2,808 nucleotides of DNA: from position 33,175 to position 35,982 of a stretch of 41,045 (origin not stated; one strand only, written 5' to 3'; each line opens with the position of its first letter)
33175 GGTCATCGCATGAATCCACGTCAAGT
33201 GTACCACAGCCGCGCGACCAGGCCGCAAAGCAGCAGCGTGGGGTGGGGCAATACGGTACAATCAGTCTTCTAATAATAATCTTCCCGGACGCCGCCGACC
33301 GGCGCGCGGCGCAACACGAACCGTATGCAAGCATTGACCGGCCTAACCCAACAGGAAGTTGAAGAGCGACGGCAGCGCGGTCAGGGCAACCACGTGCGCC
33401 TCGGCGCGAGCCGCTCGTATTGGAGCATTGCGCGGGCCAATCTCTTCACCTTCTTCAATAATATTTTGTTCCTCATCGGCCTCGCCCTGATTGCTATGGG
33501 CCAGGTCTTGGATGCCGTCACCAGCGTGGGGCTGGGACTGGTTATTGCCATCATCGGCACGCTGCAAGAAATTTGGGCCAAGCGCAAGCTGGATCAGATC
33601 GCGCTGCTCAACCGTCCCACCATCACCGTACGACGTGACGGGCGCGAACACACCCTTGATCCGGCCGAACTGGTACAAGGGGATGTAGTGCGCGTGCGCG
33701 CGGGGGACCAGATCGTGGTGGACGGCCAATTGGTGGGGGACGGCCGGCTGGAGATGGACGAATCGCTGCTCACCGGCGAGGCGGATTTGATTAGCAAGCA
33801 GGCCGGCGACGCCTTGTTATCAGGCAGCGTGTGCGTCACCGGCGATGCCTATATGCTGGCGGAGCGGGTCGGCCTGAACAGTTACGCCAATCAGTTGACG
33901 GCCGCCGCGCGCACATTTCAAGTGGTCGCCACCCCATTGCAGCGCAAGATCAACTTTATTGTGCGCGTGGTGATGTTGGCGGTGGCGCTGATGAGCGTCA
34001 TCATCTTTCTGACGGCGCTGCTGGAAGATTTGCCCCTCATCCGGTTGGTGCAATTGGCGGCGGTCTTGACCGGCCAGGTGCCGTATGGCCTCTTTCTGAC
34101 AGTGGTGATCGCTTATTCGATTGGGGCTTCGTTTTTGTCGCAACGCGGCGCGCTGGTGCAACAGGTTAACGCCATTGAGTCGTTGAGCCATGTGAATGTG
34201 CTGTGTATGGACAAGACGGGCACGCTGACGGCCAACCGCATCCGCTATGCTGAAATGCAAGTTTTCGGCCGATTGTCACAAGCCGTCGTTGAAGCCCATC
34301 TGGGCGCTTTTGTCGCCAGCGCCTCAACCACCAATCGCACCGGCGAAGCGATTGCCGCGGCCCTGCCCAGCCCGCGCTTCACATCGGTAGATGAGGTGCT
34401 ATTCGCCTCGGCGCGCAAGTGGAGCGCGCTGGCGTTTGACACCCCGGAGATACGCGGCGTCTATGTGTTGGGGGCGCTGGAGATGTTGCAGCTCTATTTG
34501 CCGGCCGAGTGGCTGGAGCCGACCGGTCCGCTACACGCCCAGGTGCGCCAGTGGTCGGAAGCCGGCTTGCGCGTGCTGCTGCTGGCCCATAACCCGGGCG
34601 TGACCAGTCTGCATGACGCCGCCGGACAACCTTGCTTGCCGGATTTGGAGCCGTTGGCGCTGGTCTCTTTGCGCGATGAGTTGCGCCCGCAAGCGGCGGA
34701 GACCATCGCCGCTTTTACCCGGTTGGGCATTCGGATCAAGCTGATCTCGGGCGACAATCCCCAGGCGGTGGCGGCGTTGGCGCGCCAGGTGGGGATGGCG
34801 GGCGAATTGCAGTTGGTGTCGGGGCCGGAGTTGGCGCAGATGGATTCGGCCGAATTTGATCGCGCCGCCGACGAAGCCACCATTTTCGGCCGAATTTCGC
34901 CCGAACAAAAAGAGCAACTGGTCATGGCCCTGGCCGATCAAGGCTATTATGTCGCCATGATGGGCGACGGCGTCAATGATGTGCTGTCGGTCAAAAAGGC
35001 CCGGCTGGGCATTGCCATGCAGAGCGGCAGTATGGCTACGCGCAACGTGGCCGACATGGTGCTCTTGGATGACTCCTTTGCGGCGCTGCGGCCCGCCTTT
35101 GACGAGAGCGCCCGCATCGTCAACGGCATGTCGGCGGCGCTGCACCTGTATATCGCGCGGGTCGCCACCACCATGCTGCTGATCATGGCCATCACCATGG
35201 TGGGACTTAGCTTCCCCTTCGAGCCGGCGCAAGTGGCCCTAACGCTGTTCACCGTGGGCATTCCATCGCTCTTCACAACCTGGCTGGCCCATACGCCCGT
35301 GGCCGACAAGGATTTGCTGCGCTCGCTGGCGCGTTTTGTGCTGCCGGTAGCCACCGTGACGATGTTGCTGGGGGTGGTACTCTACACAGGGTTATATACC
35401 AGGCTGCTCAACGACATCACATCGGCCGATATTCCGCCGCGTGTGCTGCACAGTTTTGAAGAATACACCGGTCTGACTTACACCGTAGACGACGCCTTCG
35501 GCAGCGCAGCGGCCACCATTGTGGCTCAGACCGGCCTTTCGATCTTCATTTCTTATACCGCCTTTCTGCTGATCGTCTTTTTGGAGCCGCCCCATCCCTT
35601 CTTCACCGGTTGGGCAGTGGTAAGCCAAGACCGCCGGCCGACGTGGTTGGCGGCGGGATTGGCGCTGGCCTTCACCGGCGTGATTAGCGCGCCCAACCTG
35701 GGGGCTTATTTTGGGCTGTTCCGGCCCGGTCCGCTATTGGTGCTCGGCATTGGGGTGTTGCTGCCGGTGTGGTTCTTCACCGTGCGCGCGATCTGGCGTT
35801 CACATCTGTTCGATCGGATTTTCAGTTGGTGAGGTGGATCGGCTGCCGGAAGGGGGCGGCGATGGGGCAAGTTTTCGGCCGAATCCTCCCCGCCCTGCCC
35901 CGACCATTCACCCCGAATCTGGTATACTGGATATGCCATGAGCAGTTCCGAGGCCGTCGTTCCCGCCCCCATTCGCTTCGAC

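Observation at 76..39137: HIP1-like highly iterated palindrome: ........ (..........) occurs 29 times in 41 kb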

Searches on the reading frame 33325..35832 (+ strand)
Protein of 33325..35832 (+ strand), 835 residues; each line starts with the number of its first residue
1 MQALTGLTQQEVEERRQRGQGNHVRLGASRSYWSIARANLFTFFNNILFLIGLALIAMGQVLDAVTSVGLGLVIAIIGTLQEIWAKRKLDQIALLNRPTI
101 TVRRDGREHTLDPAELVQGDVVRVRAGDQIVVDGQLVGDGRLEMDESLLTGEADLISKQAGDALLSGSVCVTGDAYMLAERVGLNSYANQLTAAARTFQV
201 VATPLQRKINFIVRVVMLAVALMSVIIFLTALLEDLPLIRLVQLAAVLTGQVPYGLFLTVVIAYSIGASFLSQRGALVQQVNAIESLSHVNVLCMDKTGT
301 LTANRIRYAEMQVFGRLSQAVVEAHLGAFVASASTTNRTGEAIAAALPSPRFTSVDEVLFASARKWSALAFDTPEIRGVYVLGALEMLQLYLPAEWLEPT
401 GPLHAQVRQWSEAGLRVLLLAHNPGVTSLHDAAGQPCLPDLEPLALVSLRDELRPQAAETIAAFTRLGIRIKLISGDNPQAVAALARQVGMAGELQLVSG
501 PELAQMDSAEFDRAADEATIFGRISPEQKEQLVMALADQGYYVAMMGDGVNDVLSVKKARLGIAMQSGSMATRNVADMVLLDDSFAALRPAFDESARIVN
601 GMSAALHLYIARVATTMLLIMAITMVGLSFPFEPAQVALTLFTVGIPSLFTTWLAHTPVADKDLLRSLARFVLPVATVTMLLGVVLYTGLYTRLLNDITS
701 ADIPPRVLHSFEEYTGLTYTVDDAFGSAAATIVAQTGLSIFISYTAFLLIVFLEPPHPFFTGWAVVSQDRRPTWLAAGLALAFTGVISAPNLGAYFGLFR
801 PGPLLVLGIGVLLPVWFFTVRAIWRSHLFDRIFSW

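Call 6: search_protein_families(library=pfam, proteins=[window:33325-35832:+])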
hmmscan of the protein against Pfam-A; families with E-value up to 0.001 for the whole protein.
window:33325-35832:+ (835 aa): 2 families
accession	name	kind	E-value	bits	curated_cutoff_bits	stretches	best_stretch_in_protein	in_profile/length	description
PF00122.25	E1-E2_ATPase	-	6.8e-37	127.2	28.1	1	96-272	3-179/181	E1-E2 ATPase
PF00702.32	Hydrolase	-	6.7e-16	59.7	26.4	1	291-559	2-190/191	haloacid dehalogenase-like hydrolase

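Call 11: find_encoding_contigs(protein=window:33325-35832:+, flank=10000, max_places=6)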
Protein window:33325-35832:+ (835 aa): 1 contig read that carries it; 1 place shown.
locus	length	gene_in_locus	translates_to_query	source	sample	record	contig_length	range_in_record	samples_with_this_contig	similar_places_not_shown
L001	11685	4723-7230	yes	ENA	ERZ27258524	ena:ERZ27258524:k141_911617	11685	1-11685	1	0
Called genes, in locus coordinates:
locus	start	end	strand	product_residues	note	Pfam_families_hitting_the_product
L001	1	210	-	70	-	?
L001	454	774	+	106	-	-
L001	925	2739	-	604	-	PF00664:ABC_membrane, PF00005:ABC_tran, PF13191:AAA_16, PF13401:AAA_22 (faint), PF02463:SMC_N (weak)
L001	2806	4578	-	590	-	PF00664:ABC_membrane, PF00005:ABC_tran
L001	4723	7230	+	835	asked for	PF00122:E1-E2_ATPase, PF00702:Hydrolase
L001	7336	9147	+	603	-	PF00664:ABC_membrane, PF00005:ABC_tran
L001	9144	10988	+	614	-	PF00664:ABC_membrane, PF00005:ABC_tran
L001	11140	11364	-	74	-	-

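Call 21: find_related_loci(query=window:33325-35832:+, collection=metagenome_contigs, flank=10000)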
Query window:33325-35832:+ (835 aa) in metagenome_contigs; peptide patterns used: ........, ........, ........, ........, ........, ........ (x = any residue, [..] = any of these).
79 stretches matched a pattern; 33 encode a relative of the query (tblastn E <= 1e-3); 33 distinct loci.
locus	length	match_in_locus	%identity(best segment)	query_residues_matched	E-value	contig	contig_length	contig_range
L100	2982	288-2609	51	6-776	0e+0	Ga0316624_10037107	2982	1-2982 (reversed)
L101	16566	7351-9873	42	3-833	0e+0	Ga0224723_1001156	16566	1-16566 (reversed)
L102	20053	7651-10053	44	6-831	0e+0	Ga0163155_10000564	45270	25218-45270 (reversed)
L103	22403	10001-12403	43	6-831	0e+0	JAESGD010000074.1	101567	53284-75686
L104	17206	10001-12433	42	3-831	0e+0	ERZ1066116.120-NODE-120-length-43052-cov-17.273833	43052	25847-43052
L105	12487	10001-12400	43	6-831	0e+0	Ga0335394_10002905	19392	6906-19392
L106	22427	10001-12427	43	4-831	0e+0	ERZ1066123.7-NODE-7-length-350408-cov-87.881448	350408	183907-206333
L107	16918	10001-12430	41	4-831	0e+0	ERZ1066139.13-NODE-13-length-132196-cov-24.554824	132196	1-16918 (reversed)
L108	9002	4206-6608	44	4-831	0e+0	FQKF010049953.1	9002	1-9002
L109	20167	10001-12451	43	4-830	0e+0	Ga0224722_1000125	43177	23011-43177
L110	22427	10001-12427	43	4-831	0e+0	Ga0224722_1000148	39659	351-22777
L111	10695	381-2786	44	5-831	0e+0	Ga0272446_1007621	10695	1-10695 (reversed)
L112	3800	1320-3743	42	4-831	0e+0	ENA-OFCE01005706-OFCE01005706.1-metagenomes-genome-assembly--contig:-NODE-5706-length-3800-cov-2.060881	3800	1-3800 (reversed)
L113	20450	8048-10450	42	6-831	2e-178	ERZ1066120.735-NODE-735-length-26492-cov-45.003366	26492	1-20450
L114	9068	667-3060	43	6-831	1e-177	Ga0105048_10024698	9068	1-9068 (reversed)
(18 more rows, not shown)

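Call 23: find_homologous_proteins(query=window:33325-35832:+, max_evalue=1e-50)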
Query window:33325-35832:+ (835 aa): 6897 proteins with E <= 1e-50 among 8000 candidates; the best 120 are listed.
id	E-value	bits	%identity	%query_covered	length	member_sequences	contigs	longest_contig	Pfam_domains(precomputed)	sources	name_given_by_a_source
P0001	0.0e+0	1805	100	100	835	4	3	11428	PF00702.33,PF00122.26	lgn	-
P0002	0.0e+0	1519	84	100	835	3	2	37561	PF00702.33,PF00122.26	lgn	-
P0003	0.0e+0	1486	82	100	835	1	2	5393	PF00702.33,PF00122.26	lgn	-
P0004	0.0e+0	1144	65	99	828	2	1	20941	PF00702.33,PF00122.26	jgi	-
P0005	0.0e+0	1128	64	100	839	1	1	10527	PF00702.33,PF00122.26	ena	-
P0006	0.0e+0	1116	64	100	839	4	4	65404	PF00702.33,PF00122.26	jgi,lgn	jgi:cation-transporting ATPase E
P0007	0.0e+0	1104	63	100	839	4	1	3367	PF00702.33,PF00122.26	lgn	-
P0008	0.0e+0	1090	62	100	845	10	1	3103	PF00702.33,PF00122.26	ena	-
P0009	0.0e+0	1088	64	100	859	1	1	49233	PF00702.33,PF08282.19,PF00122.26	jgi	jgi:cation-transporting ATPase E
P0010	0.0e+0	1086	62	100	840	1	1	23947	PF00702.33,PF00122.26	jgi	jgi:cation-transporting ATPase E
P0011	0.0e+0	1079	62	100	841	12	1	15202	PF00702.33,PF00122.26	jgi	jgi:cation-transporting ATPase E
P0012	0.0e+0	1076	61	99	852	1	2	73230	PF00702.33,PF08282.19,PF00122.26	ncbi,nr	ncbi:MAG: HAD-IC family P-type ATPase [Anaerolineaceae bacterium]|nr:HAD-IC family P-type ATPase [An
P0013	0.0e+0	1075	62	99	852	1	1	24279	PF00702.33,PF08282.19,PF00122.26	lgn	-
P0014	0.0e+0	1074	61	99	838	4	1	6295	PF00702.33,PF00122.26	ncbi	-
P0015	0.0e+0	1073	61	99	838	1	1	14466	PF00702.33,PF08282.19,PF00122.26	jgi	jgi:cation-transporting ATPase E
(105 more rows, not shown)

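Call 24: find_encoding_contigs(protein=P0002, flank=10000, max_places=3)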
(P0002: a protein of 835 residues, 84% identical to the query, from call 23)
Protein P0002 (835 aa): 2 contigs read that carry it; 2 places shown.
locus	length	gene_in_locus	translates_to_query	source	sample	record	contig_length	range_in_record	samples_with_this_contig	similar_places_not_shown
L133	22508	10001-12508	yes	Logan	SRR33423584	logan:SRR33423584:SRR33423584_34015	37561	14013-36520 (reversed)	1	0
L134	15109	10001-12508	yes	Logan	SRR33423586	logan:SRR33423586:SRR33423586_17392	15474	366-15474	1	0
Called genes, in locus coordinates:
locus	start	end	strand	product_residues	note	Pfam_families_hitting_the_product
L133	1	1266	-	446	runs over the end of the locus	PF00128:Alpha-amylase, PF09154:Alpha-amy_C_pro (faint)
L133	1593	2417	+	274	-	PF03239:FTR1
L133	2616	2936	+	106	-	-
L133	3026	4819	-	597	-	PF01364:Peptidase_C25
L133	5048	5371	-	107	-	PF00076:RRM_1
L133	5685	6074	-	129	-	PF08327:AHSA1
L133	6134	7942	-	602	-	PF00664:ABC_membrane, PF00005:ABC_tran, PF13191:AAA_16 (weak), PF02463:SMC_N (weak)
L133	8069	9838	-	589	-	PF00664:ABC_membrane, PF00005:ABC_tran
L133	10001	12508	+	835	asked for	PF00122:E1-E2_ATPase, PF00702:Hydrolase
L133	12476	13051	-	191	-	PF00293:NUDIX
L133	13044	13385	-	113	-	-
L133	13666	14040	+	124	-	PF22747:Zn_ribbon_DUF2089, PF09862:DUF2089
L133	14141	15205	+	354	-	-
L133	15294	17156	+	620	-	PF00664:ABC_membrane, PF00005:ABC_tran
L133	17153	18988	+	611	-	PF00664:ABC_membrane, PF00005:ABC_tran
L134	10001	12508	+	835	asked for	PF00122:E1-E2_ATPase, PF00702:Hydrolase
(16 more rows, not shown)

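Call 25: find_encoding_contigs(protein=P0006, flank=10000, max_places=3)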
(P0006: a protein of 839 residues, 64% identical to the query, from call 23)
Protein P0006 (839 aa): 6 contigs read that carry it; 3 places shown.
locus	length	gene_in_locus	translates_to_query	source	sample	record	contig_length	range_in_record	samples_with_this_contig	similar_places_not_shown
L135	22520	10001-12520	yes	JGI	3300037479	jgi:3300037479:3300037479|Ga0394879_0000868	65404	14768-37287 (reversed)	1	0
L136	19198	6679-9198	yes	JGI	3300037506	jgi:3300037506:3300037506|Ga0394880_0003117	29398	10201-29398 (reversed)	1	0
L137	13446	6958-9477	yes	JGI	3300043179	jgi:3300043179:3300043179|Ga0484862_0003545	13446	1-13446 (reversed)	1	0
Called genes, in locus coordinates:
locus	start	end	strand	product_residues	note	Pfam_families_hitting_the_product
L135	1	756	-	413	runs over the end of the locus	PF00346:Complex1_49kDa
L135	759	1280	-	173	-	PF00329:Complex1_30kDa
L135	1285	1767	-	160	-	PF01058:Oxidored_q6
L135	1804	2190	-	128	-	PF00507:Oxidored_q4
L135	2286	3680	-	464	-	PF00672:HAMP, PF00512:HisKA, PF02518:HATPase_c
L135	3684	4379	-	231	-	PF00072:Response_reg, PF00486:Trans_reg_C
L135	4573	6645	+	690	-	PF13231:PMT_2, PF24878:YkcB_C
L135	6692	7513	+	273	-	PF04264:YceI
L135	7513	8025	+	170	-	PF06514:PsbU (faint), PF00633:HHH (faint), PF12836:HHH_3 (weak)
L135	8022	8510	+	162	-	-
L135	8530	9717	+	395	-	PF04255:DUF433 (faint), PF20901:Sf6_terminase (faint), PF02268:TFIIA_gamma_N (faint), PF08044:DUF1707 (faint)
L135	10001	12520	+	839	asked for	PF00122:E1-E2_ATPase, PF00702:Hydrolase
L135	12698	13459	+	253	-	PF00775:Dioxygenase_C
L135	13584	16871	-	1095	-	PF17829:GH115_C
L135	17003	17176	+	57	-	-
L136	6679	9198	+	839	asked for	PF00122:E1-E2_ATPase, PF00702:Hydrolase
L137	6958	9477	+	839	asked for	PF00122:E1-E2_ATPase, PF00702:Hydrolase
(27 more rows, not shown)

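Call 26: find_encoding_contigs(protein=P0012, flank=10000, max_places=3)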
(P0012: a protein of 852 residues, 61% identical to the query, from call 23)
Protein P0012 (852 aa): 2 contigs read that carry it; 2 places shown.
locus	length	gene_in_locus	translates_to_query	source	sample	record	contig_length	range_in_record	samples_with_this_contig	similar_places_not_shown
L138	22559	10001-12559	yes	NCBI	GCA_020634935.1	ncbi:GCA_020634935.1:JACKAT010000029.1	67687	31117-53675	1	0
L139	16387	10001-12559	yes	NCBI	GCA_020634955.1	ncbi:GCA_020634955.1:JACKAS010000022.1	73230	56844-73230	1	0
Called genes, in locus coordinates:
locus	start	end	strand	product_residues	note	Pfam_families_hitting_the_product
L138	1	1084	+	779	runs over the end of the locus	PF01326:PPDK_N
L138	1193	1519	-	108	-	PF00486:Trans_reg_C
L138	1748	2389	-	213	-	PF00849:PseudoU_synth_2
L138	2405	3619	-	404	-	PF01875:Memo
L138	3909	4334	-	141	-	PF00571:CBS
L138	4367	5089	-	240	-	PF00005:ABC_tran, PF13555:AAA_29 (faint), PF13401:AAA_22 (weak), PF13304:AAA_21 (faint)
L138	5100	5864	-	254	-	PF00005:ABC_tran, PF00931:NB-ARC (faint), PF12399:BCA_ABC_TP_C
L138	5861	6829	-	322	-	PF02653:BPD_transp_2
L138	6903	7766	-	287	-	PF02653:BPD_transp_2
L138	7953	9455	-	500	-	-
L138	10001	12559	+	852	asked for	PF00122:E1-E2_ATPase, PF00702:Hydrolase, PF08282:Hydrolase_3 (faint)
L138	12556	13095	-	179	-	PF20461:DUF6714 (faint)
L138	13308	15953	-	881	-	PF03415:Peptidase_C11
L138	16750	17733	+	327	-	PF14907:NTP_transf_5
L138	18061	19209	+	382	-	PF14907:NTP_transf_5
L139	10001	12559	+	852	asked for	PF00122:E1-E2_ATPase, PF00702:Hydrolase, PF08282:Hydrolase_3 (faint)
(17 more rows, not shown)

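Call 34: find_encoding_contigs(protein=P0004, flank=10000, max_places=2)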
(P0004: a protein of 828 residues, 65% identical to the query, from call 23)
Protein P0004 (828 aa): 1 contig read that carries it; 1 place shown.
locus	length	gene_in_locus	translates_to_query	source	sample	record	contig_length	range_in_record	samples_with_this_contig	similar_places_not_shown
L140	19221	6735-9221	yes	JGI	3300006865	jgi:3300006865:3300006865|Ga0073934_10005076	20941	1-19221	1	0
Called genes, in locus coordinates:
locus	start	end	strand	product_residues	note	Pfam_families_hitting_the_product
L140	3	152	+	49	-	?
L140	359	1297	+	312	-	PF13793:Pribosyltran_N, PF00156:Pribosyltran, PF14572:Pribosyl_synth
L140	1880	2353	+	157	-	PF27746:Small_heat_shock_put (weak), PF00011:HSP20, PF17886:ArsA_HSP20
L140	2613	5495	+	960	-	PF00317:Ribonuc_red_lgN, PF02867:Ribonuc_red_lgC, PF14890:Intein_splicing, PF14528:LAGLIDADG_3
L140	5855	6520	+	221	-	PF00156:Pribosyltran, PF14681:UPRTase (weak)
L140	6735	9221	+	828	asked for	PF00122:E1-E2_ATPase, PF00702:Hydrolase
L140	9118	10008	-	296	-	PF03372:Exo_endo_phos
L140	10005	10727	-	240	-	PF00300:His_Phos_1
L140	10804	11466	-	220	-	PF13489:Methyltransf_23, PF08241:Methyltransf_11, PF08242:Methyltransf_12 (weak), PF13649:Methyltransf_25, PF01209:Ubie_methyltran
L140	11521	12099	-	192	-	PF02353:CMAS (weak), PF01209:Ubie_methyltran, PF13489:Methyltransf_23, PF01135:PCMT, PF13847:Methyltransf_31, PF08241:Methyltransf_11, PF08242:Methyltransf_12, PF13649:Methyltransf_25, +1 more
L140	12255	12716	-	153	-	PF26390:MamS_MamX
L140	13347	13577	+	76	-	-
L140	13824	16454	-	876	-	PF00690:Cation_ATPase_N, PF00122:E1-E2_ATPase, PF00702:Hydrolase, PF13246:Cation_ATPase, PF00689:Cation_ATPase_C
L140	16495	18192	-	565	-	PF01266:DAO (faint), PF03486:HI0933_like (faint), PF07992:Pyr_redox_2, PF13450:NAD_binding_8 (faint), PF13738:Pyr_redox_3, PF00070:Pyr_redox, PF02852:Pyr_redox_dim, PF00581:Rhodanese, +2 more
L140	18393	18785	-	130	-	-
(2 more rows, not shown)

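Call 35: find_encoding_contigs(protein=P0009, flank=10000, max_places=2)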
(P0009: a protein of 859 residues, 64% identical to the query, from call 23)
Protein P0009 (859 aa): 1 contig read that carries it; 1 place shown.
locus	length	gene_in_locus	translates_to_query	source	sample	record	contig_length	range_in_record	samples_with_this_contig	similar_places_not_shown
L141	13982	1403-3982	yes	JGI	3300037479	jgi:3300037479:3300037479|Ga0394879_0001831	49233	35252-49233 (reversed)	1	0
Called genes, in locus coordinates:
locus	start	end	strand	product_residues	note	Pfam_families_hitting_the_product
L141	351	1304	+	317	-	PF00775:Dioxygenase_C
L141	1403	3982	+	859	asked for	PF00122:E1-E2_ATPase, PF00702:Hydrolase, PF08282:Hydrolase_3 (faint)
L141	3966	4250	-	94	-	PF01946:Thi4 (weak), PF00890:FAD_binding_2, PF01266:DAO, PF03486:HI0933_like (weak), PF05834:Lycopene_cycl (weak), PF07992:Pyr_redox_2 (weak), PF13450:NAD_binding_8, PF01593:Amino_oxidase, +1 more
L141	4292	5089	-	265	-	PF00106:adh_short, PF08659:KR, PF01370:Epimerase, PF02719:Polysacc_synt_2 (weak), PF13561:adh_short_C2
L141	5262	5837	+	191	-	PF07638:Sigma70_ECF (faint), PF04542:Sigma70_r2, PF08281:Sigma70_r4_2, PF04545:Sigma70_r4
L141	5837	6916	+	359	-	PF03781:FGE-sulfatase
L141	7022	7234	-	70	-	-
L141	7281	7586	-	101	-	-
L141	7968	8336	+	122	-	PF13378:MR_MLE_C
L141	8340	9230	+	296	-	PF02585:PIG-L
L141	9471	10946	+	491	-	PF07364:DUF1485, PF07171:MlrC_C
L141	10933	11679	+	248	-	PF08713:DNA_alkylation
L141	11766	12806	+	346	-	PF10094:DUF2332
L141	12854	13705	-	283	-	PF04909:Amidohydro_2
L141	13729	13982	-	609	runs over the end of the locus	PF00528:BPD_transp_1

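Call 36: find_encoding_contigs(protein=P0003, flank=10000, max_places=2)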
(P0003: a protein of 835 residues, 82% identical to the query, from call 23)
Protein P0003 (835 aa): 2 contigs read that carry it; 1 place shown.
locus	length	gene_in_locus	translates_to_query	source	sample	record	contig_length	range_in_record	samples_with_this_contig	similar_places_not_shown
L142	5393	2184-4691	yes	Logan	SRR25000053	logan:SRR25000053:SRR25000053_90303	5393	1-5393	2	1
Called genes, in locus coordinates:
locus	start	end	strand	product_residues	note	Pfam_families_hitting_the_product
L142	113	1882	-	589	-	PF00664:ABC_membrane, PF00005:ABC_tran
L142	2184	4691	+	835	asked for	PF00122:E1-E2_ATPase, PF00702:Hydrolase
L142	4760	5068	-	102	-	-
